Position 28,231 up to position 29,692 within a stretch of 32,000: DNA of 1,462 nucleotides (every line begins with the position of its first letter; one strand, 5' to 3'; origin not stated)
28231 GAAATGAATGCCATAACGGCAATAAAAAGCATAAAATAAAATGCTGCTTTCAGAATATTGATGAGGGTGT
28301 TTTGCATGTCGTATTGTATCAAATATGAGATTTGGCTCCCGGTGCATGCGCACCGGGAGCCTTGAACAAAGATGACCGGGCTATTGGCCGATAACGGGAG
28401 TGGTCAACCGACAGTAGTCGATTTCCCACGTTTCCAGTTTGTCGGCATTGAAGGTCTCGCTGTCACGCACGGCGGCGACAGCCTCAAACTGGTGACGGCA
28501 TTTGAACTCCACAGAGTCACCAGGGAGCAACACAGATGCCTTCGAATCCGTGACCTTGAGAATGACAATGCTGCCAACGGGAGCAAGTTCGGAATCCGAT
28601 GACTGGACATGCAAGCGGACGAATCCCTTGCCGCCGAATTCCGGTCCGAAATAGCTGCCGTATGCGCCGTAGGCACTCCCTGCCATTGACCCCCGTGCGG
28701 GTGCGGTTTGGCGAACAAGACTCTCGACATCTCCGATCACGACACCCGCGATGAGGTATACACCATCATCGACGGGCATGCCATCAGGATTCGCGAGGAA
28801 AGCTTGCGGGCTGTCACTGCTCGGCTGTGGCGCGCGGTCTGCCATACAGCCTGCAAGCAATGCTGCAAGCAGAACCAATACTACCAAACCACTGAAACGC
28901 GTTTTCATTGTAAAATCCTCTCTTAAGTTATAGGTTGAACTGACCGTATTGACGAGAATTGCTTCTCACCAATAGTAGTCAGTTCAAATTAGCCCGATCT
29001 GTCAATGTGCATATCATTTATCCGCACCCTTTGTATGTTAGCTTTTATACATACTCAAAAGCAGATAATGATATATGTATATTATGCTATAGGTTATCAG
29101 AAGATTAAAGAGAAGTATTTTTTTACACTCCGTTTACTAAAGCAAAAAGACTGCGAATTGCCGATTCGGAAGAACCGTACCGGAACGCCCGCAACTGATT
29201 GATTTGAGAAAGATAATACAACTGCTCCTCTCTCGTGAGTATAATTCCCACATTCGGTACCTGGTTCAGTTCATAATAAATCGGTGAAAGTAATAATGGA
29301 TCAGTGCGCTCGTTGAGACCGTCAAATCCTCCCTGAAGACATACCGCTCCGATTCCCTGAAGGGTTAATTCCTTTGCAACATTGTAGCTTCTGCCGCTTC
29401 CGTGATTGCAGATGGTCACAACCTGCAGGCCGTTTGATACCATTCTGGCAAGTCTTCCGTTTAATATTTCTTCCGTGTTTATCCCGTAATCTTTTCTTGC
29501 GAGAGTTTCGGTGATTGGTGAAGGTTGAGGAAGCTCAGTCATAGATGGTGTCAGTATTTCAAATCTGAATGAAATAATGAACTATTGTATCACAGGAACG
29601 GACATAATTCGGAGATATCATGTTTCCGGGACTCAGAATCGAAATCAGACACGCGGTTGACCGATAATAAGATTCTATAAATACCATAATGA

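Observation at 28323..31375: Two high-GC islands whose genes use Shine-Dalgarno sites, embedded in a low-GC, leaderless-style genome: likely horizontally acquired envelope genes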

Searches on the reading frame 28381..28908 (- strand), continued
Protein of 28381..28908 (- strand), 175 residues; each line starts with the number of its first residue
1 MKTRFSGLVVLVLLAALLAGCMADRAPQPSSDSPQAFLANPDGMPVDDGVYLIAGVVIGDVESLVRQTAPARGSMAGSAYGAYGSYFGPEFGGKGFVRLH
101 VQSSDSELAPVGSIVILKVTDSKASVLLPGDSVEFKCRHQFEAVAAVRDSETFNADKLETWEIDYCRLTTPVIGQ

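Call 78: find_related_loci(query=A1, collection=metagenome_contigs, flank=5000)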
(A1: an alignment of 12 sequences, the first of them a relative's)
Query A1 (223 aa) in metagenome_contigs; peptide patterns used: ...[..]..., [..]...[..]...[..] (x = any residue, [..] = any of these).
600 stretches matched a pattern (row limit reached: there are more); 578 encode a relative of the query (tblastn E <= 1e-3); the best 80 are kept; 80 distinct loci.
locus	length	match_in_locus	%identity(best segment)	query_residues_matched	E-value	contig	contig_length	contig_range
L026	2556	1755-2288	62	46-222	8e-69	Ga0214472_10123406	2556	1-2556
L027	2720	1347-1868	57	46-218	3e-67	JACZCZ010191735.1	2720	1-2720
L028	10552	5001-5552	55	41-223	2e-65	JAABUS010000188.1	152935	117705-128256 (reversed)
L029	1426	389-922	56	47-222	5e-69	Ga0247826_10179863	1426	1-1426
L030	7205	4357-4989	51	9-222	5e-65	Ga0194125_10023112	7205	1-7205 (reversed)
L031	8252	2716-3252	56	46-222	6e-65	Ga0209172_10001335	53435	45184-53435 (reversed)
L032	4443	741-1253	58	45-214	9e-65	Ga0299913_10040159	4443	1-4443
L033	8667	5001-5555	56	41-223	2e-64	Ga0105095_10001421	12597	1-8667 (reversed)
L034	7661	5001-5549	57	42-222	3e-64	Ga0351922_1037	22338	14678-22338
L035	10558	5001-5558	54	39-222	7e-64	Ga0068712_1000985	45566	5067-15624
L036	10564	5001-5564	55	39-223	4e-63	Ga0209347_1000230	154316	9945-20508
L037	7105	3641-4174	51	47-223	8e-63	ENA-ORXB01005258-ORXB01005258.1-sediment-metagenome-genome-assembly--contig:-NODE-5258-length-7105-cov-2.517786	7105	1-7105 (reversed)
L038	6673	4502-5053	54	40-221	9e-63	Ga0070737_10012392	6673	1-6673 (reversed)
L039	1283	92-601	55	45-214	1e-66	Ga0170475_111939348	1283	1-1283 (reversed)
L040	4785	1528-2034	56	45-213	8e-63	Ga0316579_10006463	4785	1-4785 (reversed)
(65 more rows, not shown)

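Call 95: search_protein_families(library=pfam, alignment_id=A1, max_evalue=0.01)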
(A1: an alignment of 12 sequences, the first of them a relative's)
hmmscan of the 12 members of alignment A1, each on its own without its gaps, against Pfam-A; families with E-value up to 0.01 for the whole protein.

A. member 1, P0001 (223 aa): 2 families
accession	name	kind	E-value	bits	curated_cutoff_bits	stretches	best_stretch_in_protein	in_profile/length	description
PF04173.18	DoxD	-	0.0014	19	22.7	1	120-206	51-145/167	TQO small subunit DoxD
PF07681.17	DoxX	-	0.0048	17.9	23.6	1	121-166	28-75/85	DoxX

B. families by the number of members that match (of 12 scanned): 2 families
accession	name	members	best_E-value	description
PF07681.17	DoxX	12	4.8e-07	DoxX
PF04173.18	DoxD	10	3.8e-05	TQO small subunit DoxD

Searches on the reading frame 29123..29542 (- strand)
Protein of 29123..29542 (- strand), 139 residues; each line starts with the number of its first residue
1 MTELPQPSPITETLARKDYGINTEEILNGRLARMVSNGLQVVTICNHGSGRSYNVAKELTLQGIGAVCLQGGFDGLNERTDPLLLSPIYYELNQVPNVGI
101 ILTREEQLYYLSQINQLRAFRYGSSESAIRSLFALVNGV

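Call 6: search_protein_families(library=pfam, proteins=[window:29123-29542:-], max_evalue=0.01)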
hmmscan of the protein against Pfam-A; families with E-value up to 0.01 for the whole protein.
window:29123-29542:- (139 aa): 0 families

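Call 41: search_solved_structures(query=window:29126-29542:-, max_evalue=10, show_alignments=2)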
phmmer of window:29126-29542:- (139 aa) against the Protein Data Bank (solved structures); distinct sequences matched with E-value up to 10: 0.

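Call 43: search_protein_families(library=ncbifam, proteins=[window:29126-29542:-], max_evalue=1)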
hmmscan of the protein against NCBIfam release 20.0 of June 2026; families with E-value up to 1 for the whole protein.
window:29126-29542:- (139 aa): 2 families
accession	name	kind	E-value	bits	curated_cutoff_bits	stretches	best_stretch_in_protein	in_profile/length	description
NF033833.0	rhodan_ChrE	equivalog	0.13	12.2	120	1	39-76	60-97/108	rhodanese family chromate resistance protein ChrE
NF008750.0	PRK11784.1-2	equivalog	0.15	11.1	241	1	31-73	80-122/346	tRNA 2-selenouridine(34) synthase MnmH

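Call 50: search_protein_representatives(protein=window:29126-29542:-)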
Query: 139 residues. Proteins with E-value up to 0.001 (for the whole library): 45; up to 1e-10: 19; up to 1e-30: 1. The best 45 are listed.
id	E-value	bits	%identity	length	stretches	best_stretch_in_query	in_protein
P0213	1.1e-65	235.8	78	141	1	1-138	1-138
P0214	8.1e-22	93.9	41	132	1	6-134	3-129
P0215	2.0e-21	92.6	45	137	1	5-132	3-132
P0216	3.1e-20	88.8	41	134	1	10-133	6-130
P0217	7.3e-18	81.1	44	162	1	16-135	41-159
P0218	1.0e-17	80.6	41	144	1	11-133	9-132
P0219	2.7e-17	79.3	41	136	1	10-132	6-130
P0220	8.1e-17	77.7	42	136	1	12-132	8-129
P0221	2.3e-16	76.3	39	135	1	13-133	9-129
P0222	9.9e-16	74.2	32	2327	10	38-78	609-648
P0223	1.3e-14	70.5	42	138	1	20-136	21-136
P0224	1.5e-14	70.4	44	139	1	15-137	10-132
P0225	7.6e-14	68.1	34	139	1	15-136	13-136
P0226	2.2e-13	66.6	38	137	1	11-133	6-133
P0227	9.3e-13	64.6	34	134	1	18-135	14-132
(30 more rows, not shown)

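Call 53: search_solved_structures(query=A4, max_evalue=10, show_alignments=2)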
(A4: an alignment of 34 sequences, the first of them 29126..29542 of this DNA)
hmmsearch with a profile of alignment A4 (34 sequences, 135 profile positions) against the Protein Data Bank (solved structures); distinct sequences matched with E-value up to 10: 13.
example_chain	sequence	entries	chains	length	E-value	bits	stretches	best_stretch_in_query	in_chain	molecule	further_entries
3foj_A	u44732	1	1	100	0.00018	24.1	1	37-75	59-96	uncharacterized protein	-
3iwh_A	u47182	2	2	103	0.031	16.9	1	40-71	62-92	Rhodanese-like domain protein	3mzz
6mxv_A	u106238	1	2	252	0.038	16.7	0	26-72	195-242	Rhodanese-like family protein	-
3gk5_A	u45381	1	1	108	0.25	14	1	32-71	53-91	Uncharacterized rhodanese-related protein TVG0868615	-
7mq8_SY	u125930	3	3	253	0.4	13.3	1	53-100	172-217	Probable U3 small nucleolar RNA-associated protein 11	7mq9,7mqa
1wv9_A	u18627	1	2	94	0.56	12.9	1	38-74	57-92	Rhodanese Homolog TT1651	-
4y9a_A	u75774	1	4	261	0.93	12.1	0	9-77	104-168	Triosephosphate isomerase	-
1t5i_A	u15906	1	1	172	0.94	12.1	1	39-77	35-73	C_TERMINAL DOMAIN OF A PROBABLE ATP-DEPENDENT RNA HELICASE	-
1tf1_A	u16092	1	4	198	1.1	12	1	55-129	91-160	Negative regulator of allantoin and glyoxylate utilization operons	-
8iju_A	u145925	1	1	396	1.1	11.9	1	42-77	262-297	ATP-dependent RNA helicase DDX39A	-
3qf7_A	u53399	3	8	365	1.1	11.9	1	59-102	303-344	Rad50 | Probable DNA double-strand break repair Rad50 ATPase,Probable DNA double-strand break repa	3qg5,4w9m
9e9l_A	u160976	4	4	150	1.6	11.4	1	27-54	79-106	ShufPTP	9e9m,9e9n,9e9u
2hcm_A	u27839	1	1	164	2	11.1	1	24-54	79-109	Dual specificity protein phosphatase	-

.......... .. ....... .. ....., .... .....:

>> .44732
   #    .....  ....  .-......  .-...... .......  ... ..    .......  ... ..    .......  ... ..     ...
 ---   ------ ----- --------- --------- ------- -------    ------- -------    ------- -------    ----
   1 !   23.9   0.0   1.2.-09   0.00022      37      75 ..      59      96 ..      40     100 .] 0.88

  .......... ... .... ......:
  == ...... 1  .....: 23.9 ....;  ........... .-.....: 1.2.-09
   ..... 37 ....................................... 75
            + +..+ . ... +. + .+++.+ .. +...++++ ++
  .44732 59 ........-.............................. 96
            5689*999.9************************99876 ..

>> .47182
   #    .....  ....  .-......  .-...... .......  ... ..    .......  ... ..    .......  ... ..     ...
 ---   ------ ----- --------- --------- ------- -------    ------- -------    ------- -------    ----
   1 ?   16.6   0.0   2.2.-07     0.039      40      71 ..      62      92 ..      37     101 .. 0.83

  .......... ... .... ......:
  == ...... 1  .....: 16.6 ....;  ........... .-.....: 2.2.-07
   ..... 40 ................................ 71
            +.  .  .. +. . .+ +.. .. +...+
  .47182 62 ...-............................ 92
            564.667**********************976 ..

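Call 54: search_protein_families(library=pfam, alignment_id=A4, max_evalue=0.1)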
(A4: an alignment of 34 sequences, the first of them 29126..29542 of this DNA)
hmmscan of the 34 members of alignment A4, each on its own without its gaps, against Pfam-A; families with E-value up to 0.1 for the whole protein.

A. member 1, window:29126-29542:- (139 aa): 1 family
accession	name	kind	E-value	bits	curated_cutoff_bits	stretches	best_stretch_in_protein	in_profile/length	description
PF00581.25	Rhodanese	-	0.027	15.3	22.2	1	29-76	53-99/102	Rhodanese-like domain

B. families by the number of members that match (of 34 scanned): 10 families
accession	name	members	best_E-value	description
PF00581.25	Rhodanese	5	0.0031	Rhodanese-like domain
PF00782.25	DSPc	1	0.00059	Dual specificity phosphatase, catalytic domain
PF18484.6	CDCA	1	0.015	Cadmium carbonic anhydrase repeat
PF21100.3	MCM_C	1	0.016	MCM protein C-terminal winged helix-turn-helix domain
PF21437.2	CbiG-like_linker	1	0.043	CbiG-like, linker domain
PF05625.17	PAXNEB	1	0.066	PAXNEB protein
PF12025.13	Phage_C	1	0.07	Phage protein C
PF13361.12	UvrD_C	1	0.072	UvrD-like helicase C-terminal domain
PF13344.12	Hydrolase_6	1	0.081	Haloacid dehalogenase-like hydrolase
PF22785.1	Tc-R-P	1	0.093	Polymorphic toxin system, DSP-PTPase phosphatase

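Call 55: list_cluster_members(proteins=[P0214, P0215, P0216, P0217, P0218, P0219, P0220, P0221, P0223, P0224])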
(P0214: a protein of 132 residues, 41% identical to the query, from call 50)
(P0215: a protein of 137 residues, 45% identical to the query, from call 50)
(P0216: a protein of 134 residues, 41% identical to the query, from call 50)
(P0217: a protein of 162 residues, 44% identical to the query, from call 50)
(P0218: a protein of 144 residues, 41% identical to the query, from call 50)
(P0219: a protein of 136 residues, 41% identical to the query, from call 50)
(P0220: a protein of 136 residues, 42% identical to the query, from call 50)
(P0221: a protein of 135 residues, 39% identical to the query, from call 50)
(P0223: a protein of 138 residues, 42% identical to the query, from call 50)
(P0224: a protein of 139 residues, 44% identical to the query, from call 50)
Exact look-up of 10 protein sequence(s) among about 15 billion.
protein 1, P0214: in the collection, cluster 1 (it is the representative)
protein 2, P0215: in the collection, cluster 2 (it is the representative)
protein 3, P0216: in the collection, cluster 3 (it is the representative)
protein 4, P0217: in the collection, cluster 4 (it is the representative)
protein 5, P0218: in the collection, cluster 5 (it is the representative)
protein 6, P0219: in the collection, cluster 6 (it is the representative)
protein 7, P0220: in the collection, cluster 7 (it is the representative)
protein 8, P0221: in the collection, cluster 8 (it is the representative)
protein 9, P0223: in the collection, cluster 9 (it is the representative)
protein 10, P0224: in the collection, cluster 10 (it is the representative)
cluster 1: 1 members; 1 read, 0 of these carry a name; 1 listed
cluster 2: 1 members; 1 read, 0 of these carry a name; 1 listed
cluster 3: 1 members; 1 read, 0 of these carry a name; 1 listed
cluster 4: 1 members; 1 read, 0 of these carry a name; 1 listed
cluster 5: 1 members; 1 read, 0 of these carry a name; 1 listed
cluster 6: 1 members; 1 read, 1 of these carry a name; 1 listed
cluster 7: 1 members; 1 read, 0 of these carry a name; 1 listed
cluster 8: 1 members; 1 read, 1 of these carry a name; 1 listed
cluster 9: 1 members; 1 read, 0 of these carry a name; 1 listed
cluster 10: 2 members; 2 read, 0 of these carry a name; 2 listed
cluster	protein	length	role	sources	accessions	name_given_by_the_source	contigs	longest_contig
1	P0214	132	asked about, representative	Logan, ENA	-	-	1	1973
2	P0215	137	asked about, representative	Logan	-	-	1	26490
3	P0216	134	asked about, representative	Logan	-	-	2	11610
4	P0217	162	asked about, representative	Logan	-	-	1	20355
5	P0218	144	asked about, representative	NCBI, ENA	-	-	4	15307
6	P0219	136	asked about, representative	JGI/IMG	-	hypothetical protein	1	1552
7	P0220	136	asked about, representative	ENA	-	-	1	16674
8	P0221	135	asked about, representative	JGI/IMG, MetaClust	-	\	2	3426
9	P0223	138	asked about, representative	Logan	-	-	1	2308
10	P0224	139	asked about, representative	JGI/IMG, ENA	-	-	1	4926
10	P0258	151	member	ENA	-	-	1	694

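Call 68: find_encoding_contigs(protein=P0215, flank=6000, max_places=2)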
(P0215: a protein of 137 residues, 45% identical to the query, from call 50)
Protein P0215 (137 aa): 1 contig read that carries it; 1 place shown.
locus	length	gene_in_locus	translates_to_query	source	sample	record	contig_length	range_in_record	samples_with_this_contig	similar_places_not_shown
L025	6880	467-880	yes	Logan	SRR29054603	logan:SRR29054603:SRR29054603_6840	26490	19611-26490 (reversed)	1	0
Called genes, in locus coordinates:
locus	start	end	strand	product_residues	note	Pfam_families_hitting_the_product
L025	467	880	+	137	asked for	-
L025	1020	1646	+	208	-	PF00565:SNase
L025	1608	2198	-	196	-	PF25917:BSH_RND (faint)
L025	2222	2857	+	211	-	PF00300:His_Phos_1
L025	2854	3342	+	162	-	PF02075:RuvC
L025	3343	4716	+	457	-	PF02643:DUF192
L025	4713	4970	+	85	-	-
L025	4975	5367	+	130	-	PF18894:PhageMetallopep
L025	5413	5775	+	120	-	PF04480:DUF559, PF18741:MTES_1575 (weak)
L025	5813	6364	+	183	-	-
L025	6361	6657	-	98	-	-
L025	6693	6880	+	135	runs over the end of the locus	PF02878:PGM_PMM_I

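Call 90: predict_structure(alignment_id=A4)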
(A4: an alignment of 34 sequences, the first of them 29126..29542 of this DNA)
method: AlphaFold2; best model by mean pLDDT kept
length: 139 residues; sequences in the alignment: 34
mean_pLDDT: 95.3   pTM: 0.88
mean pLDDT of the five models: 95.3, 95.0, 94.3, 93.9, 93.0
residues with pLDDT >= 90: 127; 70-90: 11; 50-70: 1; < 50: 0
segments of 3 or more residues with pLDDT < 50: none
pLDDT, mean of each block of 10 residues (from residue 1): 78 92 97 97 96 98 97 95 97 98 98 98 98 95
secondary structure, 60 per line:
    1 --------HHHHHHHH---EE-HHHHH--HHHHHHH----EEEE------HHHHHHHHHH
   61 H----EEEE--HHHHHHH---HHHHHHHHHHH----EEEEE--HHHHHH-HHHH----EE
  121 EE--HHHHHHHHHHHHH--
elements in order: H9-16 H23-27 H30-36 E41-44 H51-61 E66-69 H72-78 H82-92 E97-101 H104-109 H111-114 E119-122 H125-137

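Call 92: fold_search(model_id=the predicted structure, library=pdb)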
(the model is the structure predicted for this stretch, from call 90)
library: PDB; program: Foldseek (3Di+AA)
matches with E <= 10: 963; with E <= 0.001: 0
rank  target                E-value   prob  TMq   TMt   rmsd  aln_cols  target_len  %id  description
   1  9s0a_D                3.6e-02  0.54  0.33  0.25  10.8       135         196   16  100 us Intermediate-state of CBD of TtCarH at 30 mJ/cm2 laser fluence (TR-SFX, SACLA), refined against extrapolated st (released 2026-01-28)
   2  5vmq_C                4.9e-02  0.35  0.33  0.18  14.3       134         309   16  STRUCTURE OF THE R105A MUTANT CATALYTIC TRIMER OF ESCHERICHIA COLI ASPARTATE TRANSCARBAMOYLASE AT 2.0-A RESOLUTION (released 2017-05-24)
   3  5xx1_F                5.6e-02  0.84  0.43  0.11   6.4       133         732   14  Crystal structure of Arginine decarboxylase (AdiA) from Salmonella typhimurium (released 2018-05-16)
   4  5xx1_G                5.6e-02  0.84  0.43  0.11   6.4       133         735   14  Crystal structure of Arginine decarboxylase (AdiA) from Salmonella typhimurium (released 2018-05-16)
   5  5xx1_D                6.8e-02  0.80  0.43  0.11   6.3       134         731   14  Crystal structure of Arginine decarboxylase (AdiA) from Salmonella typhimurium (released 2018-05-16)
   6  3csu_B                6.8e-02  0.38  0.35  0.20  14.0       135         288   15  CATALYTIC TRIMER OF ESCHERICHIA COLI ASPARTATE TRANSCARBAMOYLASE (released 1999-05-11)
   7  5xx1_B                7.2e-02  0.80  0.43  0.11   6.4       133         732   14  Crystal structure of Arginine decarboxylase (AdiA) from Salmonella typhimurium (released 2018-05-16)
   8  5xx1_E                7.2e-02  0.80  0.43  0.11   6.4       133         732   14  Crystal structure of Arginine decarboxylase (AdiA) from Salmonella typhimurium (released 2018-05-16)
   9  5xx1_A                7.7e-02  0.77  0.43  0.11   6.4       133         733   14  Crystal structure of Arginine decarboxylase (AdiA) from Salmonella typhimurium (released 2018-05-16)
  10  5xx1_J                7.7e-02  0.77  0.43  0.11   6.4       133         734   14  Crystal structure of Arginine decarboxylase (AdiA) from Salmonella typhimurium (released 2018-05-16)
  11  1at1_A                1.1e-01  0.41  0.36  0.20  12.5       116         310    9  CRYSTAL STRUCTURES OF PHOSPHONOACETAMIDE LIGATED T AND PHOSPHONOACETAMIDE AND MALONATE LIGATED R STATES OF ASPARTATE C (released 1990-10-15)
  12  1ekx_B                1.1e-01  0.28  0.35  0.19  14.2       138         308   15  THE ISOLATED, UNREGULATED CATALYTIC TRIMER OF ASPARTATE TRANSCARBAMOYLASE COMPLEXED WITH BISUBSTRATE ANALOG PALA (N-(P (released 2000-05-12)
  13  1t5d                  1.2e-01  0.25  0.31  0.12  10.3       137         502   16  4-Chlorobenzoyl-CoA Ligase/Synthetase bound to 4-chlorobenzoate (released 2004-08-03)
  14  5xx1_C                1.3e-01  0.69  0.43  0.11   6.4       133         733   14  Crystal structure of Arginine decarboxylase (AdiA) from Salmonella typhimurium (released 2018-05-16)
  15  9atc_A                1.4e-01  0.30  0.35  0.19  13.7       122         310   13  ATCASE Y165F MUTANT (released 1999-07-26)
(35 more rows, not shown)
